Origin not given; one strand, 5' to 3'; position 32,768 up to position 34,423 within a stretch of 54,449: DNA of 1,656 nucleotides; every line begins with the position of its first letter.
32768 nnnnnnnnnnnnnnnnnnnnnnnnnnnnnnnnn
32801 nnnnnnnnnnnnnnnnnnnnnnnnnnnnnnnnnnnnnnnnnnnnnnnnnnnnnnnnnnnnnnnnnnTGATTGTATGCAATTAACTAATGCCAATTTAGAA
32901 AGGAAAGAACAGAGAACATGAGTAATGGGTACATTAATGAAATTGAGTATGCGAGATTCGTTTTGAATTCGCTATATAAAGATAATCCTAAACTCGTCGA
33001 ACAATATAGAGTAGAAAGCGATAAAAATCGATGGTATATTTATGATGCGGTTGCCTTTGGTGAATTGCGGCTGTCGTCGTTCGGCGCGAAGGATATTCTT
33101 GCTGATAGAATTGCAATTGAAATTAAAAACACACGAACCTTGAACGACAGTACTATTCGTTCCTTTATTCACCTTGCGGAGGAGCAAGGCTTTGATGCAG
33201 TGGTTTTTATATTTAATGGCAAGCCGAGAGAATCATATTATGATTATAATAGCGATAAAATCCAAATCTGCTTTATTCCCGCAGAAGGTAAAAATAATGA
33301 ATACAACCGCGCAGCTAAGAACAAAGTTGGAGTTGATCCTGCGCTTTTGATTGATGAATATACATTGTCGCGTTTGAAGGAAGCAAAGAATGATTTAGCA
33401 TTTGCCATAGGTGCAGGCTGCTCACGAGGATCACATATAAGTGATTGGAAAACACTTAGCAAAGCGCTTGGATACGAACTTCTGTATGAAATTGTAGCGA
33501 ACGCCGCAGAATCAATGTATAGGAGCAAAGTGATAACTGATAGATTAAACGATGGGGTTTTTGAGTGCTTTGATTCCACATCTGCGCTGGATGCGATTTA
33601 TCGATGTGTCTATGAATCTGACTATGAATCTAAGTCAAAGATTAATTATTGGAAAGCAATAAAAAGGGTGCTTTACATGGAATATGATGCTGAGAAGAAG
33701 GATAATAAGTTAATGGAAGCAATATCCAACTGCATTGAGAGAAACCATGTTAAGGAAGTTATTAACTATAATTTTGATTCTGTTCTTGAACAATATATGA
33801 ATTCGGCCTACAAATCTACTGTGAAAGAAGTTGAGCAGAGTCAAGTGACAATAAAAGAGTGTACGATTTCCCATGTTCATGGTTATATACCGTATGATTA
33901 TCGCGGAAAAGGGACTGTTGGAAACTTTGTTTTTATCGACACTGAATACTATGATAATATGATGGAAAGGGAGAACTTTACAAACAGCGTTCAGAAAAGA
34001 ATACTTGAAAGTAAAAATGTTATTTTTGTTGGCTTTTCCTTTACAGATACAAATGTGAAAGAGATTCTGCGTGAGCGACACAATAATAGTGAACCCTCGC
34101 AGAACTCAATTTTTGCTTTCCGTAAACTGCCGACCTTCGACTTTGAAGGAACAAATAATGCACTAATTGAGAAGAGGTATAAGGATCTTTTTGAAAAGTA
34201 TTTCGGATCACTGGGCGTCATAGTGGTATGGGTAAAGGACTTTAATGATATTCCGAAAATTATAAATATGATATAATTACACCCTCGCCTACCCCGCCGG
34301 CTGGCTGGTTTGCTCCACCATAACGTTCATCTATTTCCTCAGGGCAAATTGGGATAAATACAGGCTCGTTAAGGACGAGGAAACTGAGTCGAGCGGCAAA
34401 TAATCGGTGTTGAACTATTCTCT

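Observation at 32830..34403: AT-rich single-gene islet encoding a PD-(D/E)xK-like + SIR2-like fusion: candidate stand-alone NADase defence gene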

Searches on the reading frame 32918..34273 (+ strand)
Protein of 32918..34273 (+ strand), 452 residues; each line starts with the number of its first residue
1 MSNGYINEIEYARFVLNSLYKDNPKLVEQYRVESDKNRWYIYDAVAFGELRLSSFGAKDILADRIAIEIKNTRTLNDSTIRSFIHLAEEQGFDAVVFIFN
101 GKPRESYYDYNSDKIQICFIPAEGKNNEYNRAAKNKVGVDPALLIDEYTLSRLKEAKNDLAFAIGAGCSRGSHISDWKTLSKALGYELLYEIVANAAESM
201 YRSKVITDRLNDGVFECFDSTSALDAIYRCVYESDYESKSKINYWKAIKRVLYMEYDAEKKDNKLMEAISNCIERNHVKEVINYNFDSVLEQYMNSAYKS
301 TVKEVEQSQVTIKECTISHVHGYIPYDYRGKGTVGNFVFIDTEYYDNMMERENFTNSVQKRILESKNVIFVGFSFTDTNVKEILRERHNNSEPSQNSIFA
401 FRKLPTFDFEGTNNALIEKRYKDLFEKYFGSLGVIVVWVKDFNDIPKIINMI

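Call 3: search_protein_families(library=pfam, proteins=[window:32918-34273:+], max_evalue=0.1)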
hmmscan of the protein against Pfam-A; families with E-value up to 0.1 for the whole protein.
window:32918-34273:+ (452 aa): 2 families
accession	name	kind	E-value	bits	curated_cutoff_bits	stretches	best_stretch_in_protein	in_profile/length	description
PF13289.12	SIR2_2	-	1.2e-16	61.6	24.5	1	280-405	2-123/141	SIR2-like domain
PF00223.24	PsaA_PsaB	-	0.026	13.2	23.3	1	392-440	8-55/711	Photosystem I psaA/psaB protein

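Call 4: search_protein_families(library=padloc, proteins=[window:32918-34273:+], max_evalue=1)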
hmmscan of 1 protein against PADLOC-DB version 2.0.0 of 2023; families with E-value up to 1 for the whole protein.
window:32918-34273:+ (452 aa): 5 families
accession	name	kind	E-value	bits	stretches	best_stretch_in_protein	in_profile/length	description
PDLC00407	ThsA1|ThsA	-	4.1e-15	53.4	2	239-452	69-274/478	STALD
PDLC00409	ThsA1|ThsA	-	9.2e-11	39.6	1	271-404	97-227/242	STALD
PDLC03856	LmuA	-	1.5e-10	38.8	1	159-389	16-219/433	-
PDLC00412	ThsA1|ThsA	-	1.5e-09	35.4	1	346-452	4-110/314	STALD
PDLC04094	SIR2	-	0.0087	13.3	0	245-297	116-168/399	-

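Call 5: search_protein_families(library=ncbifam, proteins=[window:32918-34273:+], max_evalue=1)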
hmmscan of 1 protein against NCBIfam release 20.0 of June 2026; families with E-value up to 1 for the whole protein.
window:32918-34273:+ (452 aa): 0 families

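Call 6: search_solved_structures(query=window:32918-34273:+, max_evalue=1, show_alignments=2)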
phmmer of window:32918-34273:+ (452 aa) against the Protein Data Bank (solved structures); distinct sequences matched with E-value up to 1: 4.
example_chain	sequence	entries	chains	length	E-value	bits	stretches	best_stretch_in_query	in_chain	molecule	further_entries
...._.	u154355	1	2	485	3.6e-06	29.7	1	281-450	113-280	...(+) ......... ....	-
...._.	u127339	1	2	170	0.35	13.2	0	297-337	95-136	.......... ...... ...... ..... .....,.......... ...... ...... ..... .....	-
7ocm_A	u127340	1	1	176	0.39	13.1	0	297-337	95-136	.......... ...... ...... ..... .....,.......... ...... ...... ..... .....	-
6l8h_A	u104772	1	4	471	0.46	12.8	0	220-305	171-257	Carotene epsilon-monooxygenase, chloroplastic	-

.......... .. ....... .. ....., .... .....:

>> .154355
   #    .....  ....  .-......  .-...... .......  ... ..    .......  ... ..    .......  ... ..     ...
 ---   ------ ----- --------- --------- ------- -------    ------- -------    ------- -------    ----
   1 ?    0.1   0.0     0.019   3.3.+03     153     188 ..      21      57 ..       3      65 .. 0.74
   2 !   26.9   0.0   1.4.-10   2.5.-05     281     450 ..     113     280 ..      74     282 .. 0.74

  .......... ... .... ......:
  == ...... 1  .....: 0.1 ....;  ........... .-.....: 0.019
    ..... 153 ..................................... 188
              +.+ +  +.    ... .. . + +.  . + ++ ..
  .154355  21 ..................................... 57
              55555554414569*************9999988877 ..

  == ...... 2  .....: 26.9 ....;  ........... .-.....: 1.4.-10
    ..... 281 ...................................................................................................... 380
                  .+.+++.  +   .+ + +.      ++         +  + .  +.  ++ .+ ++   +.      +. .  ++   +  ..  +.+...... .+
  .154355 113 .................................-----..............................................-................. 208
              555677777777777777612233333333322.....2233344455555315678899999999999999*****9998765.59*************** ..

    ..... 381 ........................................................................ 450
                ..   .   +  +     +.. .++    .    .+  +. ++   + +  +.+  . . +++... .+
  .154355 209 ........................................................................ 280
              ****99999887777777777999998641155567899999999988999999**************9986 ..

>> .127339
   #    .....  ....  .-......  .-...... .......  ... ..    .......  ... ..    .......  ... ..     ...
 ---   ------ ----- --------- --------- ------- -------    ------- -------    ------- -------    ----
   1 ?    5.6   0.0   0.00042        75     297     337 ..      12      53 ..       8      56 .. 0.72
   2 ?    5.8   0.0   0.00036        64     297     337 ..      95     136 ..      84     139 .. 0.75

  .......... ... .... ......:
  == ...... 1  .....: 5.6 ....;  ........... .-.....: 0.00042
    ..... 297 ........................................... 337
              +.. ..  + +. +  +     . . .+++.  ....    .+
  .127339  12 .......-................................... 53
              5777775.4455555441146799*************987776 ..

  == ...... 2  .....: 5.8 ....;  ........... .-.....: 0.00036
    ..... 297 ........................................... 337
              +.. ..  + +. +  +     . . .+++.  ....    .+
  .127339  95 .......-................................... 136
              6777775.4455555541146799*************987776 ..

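Call 7: find_homologous_proteins(query=window:32918-34273:+)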
Query window:32918-34273:+ (452 aa): 62 proteins with E <= 0.001 among 6210 candidates.
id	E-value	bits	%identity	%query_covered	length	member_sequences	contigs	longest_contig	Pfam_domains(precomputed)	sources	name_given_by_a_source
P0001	8.5e-294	992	98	100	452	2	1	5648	PF13289.13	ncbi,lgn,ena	-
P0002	2.2e-123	431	49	99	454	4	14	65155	PF13289.13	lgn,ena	-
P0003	5.6e-121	423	49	100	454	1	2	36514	PF13289.13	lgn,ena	-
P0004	7.0e-119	416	51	100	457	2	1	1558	PF13289.13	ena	-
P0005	2.1e-118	414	51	100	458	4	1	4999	PF13289.13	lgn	-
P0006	2.3e-118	414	51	100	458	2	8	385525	PF13289.13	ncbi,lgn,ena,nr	ncbi:MAG: SIR2 family protein [Clostridia bacterium]|nr:SIR2 family protein [Clostridia bacterium]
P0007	1.8e-114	401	49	99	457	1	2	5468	PF13289.13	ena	-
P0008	3.1e-114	401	47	99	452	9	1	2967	PF13289.13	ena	-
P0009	1.1e-112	396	48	99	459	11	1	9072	PF13289.13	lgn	-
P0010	1.1e-112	396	48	99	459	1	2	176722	PF13289.13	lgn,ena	-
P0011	1.7e-112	395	49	99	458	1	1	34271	PF13289.13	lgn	-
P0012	2.4e-112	394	48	99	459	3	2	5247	PF13289.13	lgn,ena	-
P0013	5.8e-111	390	48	99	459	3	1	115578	PF13289.13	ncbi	-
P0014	6.5e-111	390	48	99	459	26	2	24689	PF13289.13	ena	-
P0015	2.2e-110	388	47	99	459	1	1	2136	PF13289.13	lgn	-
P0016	3.6e-110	387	47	99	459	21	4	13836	PF13289.13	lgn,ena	-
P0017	8.7e-110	386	46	99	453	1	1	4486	PF13289.13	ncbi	-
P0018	1.1e-109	386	47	99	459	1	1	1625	PF13289.13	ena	-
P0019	2.4e-109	385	47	99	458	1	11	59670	PF13289.13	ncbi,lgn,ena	-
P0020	3.0e-109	384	47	99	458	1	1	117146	PF13289.13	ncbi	-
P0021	1.2e-108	382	49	90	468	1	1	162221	PF13289.13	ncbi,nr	ncbi:MAG: SIR2 family protein [Bacilli bacterium]|nr:SIR2 family protein [Bacilli bacterium]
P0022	3.6e-108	381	46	99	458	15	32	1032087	PF13289.13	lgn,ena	-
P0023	3.9e-107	377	46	98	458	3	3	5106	PF13289.13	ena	-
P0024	4.3e-106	374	45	99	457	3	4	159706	PF13289.13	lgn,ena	-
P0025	5.6e-106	373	48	99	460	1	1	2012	PF13289.13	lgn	-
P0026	2.6e-105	371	46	99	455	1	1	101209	PF13289.13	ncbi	-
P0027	1.5e-104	369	46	98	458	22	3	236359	PF13289.13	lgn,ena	-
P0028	2.0e-103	365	46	99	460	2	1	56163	PF13289.13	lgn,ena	-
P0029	2.4e-103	365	46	100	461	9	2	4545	PF13289.13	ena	-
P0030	8.1e-102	360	44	98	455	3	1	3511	PF13289.13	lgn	-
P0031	1.7e-101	359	49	87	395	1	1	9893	PF13289.13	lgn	-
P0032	6.2e-101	357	44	100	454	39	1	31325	PF13289.13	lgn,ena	-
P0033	2.6e-98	348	43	99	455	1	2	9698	PF13289.13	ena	-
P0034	3.5e-96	341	43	99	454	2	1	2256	PF13289.13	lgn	-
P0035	2.7e-93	332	42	99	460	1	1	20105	PF13289.13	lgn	-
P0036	9.7e-93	330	42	98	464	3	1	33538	PF13289.13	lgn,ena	-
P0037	3.5e-88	315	41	99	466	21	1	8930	PF13289.13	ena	-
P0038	2.1e-87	312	43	91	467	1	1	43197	PF13289.13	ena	-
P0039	2.7e-87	312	42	99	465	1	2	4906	PF13289.13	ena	-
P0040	4.9e-86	308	40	99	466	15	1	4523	PF13289.13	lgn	-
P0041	1.5e-85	306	42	96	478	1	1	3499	PF13289.13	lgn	-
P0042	2.5e-83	299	41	92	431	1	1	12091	PF13289.13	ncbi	-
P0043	2.7e-83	299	42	87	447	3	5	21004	PF13289.13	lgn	-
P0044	4.7e-83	298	39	99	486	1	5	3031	PF13289.13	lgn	-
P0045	3.4e-81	292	43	87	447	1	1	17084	PF13289.13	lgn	-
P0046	3.4e-81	292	39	100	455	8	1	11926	PF13289.13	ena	-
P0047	3.6e-81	292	43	87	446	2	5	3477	PF13289.13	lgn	-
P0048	4.7e-81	291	43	86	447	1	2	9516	PF13289.13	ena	-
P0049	9.5e-81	290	50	65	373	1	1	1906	PF13289.13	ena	-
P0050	4.4e-80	288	49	65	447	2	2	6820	PF13289.13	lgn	-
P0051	5.5e-80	288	49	65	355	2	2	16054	PF13289.13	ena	-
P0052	9.7e-80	287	47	66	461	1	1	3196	PF13289.13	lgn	-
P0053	1.0e-79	287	49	68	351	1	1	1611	PF13289.13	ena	-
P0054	1.2e-78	283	40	96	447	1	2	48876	PF13289.13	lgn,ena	-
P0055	1.6e-78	283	42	86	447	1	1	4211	PF13289.13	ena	-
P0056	2.3e-78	282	38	99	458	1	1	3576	PF13289.13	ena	-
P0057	9.4e-78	280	47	66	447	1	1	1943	PF13289.13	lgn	-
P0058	1.3e-77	280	39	99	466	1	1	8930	PF13289.13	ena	-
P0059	1.7e-75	273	39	99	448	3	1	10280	PF13289.13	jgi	-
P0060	3.1e-74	269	38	99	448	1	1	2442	PF13289.13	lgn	-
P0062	1.6e-15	75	26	67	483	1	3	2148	PF13289.13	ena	-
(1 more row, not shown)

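Call 10: find_encoding_contigs(protein=P0001, flank=10000, max_places=4)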
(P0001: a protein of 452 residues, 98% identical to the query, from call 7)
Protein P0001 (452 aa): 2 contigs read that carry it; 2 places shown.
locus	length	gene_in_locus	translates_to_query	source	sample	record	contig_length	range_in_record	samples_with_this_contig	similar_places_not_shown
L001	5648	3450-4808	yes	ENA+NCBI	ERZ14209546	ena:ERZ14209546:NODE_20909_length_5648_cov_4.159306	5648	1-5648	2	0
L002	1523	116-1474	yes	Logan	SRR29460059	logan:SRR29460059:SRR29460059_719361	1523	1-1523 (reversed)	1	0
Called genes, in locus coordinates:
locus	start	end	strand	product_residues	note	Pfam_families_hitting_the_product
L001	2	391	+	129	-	?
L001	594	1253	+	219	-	PF02517:Rce1-like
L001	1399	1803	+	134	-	PF01381:HTH_3, PF12844:HTH_19 (weak), PF13560:HTH_31 (weak)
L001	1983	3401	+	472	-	PF01554:MatE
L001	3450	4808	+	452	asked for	PF13289:SIR2_2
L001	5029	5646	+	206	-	?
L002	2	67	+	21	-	?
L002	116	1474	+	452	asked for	PF13289:SIR2_2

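Call 11: find_encoding_contigs(protein=P0022, flank=10000, max_places=6)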
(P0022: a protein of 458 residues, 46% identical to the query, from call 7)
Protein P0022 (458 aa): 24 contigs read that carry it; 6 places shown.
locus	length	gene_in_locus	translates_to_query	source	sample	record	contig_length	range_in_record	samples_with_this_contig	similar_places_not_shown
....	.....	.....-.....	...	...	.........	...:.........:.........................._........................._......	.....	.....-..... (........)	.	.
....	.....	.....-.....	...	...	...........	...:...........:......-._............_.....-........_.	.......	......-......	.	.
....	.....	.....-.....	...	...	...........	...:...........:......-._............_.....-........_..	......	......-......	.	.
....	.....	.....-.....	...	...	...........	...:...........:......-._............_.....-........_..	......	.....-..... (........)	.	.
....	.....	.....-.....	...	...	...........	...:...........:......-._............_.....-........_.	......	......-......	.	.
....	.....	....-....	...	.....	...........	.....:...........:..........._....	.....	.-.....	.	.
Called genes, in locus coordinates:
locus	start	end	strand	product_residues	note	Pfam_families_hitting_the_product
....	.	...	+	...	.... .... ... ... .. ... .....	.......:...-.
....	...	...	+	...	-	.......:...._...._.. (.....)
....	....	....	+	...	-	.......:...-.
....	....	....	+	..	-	-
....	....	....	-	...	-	-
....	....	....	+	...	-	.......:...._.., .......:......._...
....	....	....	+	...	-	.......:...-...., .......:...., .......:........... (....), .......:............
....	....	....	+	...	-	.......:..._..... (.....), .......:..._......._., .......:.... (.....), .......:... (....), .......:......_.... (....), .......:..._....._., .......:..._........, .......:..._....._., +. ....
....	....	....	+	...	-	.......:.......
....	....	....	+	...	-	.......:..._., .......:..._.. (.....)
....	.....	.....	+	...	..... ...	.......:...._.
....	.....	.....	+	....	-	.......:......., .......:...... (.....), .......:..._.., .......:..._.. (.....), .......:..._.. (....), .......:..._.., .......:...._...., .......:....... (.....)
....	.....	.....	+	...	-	-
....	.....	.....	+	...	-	-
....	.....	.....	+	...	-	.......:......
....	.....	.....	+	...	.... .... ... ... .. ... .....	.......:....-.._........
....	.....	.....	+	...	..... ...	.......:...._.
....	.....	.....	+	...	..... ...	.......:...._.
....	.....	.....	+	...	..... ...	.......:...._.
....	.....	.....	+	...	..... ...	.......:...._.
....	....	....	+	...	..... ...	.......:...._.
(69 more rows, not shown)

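Call 12: find_encoding_contigs(protein=P0006, flank=8000, max_places=3)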
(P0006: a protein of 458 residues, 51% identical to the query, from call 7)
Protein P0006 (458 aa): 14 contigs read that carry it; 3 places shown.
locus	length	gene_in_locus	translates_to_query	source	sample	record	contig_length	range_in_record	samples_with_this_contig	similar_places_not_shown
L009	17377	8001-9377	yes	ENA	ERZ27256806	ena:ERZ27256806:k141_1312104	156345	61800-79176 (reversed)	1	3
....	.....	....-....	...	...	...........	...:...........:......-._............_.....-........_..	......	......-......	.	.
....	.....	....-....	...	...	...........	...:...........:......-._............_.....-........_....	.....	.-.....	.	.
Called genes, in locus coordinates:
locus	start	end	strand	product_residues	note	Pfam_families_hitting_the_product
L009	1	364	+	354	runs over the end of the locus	PF08529:NusA_N, PF00013:KH_1 (faint), PF13184:KH_NusA_1st, PF26594:KH_NusA_2nd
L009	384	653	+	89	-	PF04296:YlxR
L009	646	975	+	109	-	PF01248:Ribosomal_L7Ae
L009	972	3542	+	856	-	PF04760:IF2_N, PF00009:GTP_EFTU, PF01926:MMR_HSR1, PF22042:EF-G_D2, PF11987:IF-2, PF03144:GTP_EFTU_D2 (weak)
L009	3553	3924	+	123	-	PF02033:RBFA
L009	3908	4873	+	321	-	PF01368:DHH, PF02272:DHHA1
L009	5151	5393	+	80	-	PF19537:DUF6061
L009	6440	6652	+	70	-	-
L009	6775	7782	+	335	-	PF17761:DUF1016_N, PF06250:YhcG_C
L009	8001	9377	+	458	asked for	PF13289:SIR2_2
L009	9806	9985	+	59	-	-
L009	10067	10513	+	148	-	PF13420:Acetyltransf_4 (weak), PF13527:Acetyltransf_9 (weak), PF00583:Acetyltransf_1, PF13673:Acetyltransf_10, PF13508:Acetyltransf_7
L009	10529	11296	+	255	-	PF01048:PNP_UDP_1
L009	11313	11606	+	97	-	PF13238:AAA_18 (weak), PF13207:AAA_17 (weak)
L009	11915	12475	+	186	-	PF03358:FMN_red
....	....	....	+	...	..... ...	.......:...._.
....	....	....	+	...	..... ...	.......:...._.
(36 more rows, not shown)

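Call 13: find_encoding_contigs(protein=P0027, flank=8000, max_places=2)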
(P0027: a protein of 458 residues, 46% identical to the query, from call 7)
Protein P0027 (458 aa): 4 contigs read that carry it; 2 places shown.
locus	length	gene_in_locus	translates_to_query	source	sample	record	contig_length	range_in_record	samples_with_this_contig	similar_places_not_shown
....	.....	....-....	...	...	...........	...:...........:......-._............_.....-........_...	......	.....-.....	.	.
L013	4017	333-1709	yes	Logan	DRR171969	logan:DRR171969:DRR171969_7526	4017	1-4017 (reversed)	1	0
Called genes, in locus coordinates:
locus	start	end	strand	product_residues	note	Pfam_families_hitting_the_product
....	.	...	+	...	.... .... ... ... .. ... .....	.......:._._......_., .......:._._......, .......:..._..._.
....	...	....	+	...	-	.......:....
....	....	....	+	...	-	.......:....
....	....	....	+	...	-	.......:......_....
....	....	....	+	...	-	-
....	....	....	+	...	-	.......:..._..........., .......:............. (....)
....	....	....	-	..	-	-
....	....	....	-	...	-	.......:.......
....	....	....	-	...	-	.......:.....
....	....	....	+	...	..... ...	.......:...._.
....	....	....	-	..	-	-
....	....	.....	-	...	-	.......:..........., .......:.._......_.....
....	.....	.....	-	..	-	-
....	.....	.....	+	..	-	-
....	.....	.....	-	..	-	-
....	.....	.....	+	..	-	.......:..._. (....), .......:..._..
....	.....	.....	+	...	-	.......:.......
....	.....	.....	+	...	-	-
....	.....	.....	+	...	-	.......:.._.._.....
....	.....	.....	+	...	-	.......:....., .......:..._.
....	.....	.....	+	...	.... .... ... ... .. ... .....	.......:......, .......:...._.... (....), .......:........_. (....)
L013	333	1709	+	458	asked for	PF13289:SIR2_2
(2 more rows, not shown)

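Call 14: find_encoding_contigs(protein=P0010, flank=8000, max_places=2)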
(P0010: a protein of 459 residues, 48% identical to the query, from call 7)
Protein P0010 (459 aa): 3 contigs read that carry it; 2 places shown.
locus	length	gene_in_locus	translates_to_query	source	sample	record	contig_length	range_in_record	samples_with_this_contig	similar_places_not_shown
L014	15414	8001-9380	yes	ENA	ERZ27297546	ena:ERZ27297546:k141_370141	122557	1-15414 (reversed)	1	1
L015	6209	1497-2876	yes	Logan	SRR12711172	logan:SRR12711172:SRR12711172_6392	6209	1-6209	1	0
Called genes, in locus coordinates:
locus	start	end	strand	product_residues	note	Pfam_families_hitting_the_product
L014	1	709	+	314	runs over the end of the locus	PF11449:ArsP_2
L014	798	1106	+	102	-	PF01740:STAS, PF13466:STAS_2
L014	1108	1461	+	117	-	-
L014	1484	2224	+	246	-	PF13384:HTH_23 (faint), PF04542:Sigma70_r2, PF04545:Sigma70_r4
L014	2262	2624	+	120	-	PF13581:HATPase_c_2 (weak)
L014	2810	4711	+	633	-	PF02463:SMC_N (weak), PF00005:ABC_tran, PF12704:MacB_PCD, PF02687:FtsX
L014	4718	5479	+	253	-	-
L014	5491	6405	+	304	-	PF13424:TPR_12 (faint)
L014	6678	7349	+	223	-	PF13151:DUF3990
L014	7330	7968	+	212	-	PF01381:HTH_3, PF12844:HTH_19 (faint)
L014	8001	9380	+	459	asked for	PF13289:SIR2_2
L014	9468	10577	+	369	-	-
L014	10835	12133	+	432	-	-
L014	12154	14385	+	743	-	PF03118:RNA_pol_A_CTD, PF26169:HHH_XRCC3_RpoA (weak), PF13306:LRR_5, PF13855:LRR_8 (faint), PF13306:LRR_5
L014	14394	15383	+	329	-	PF03747:ADP_ribosyl_GH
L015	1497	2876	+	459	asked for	PF13289:SIR2_2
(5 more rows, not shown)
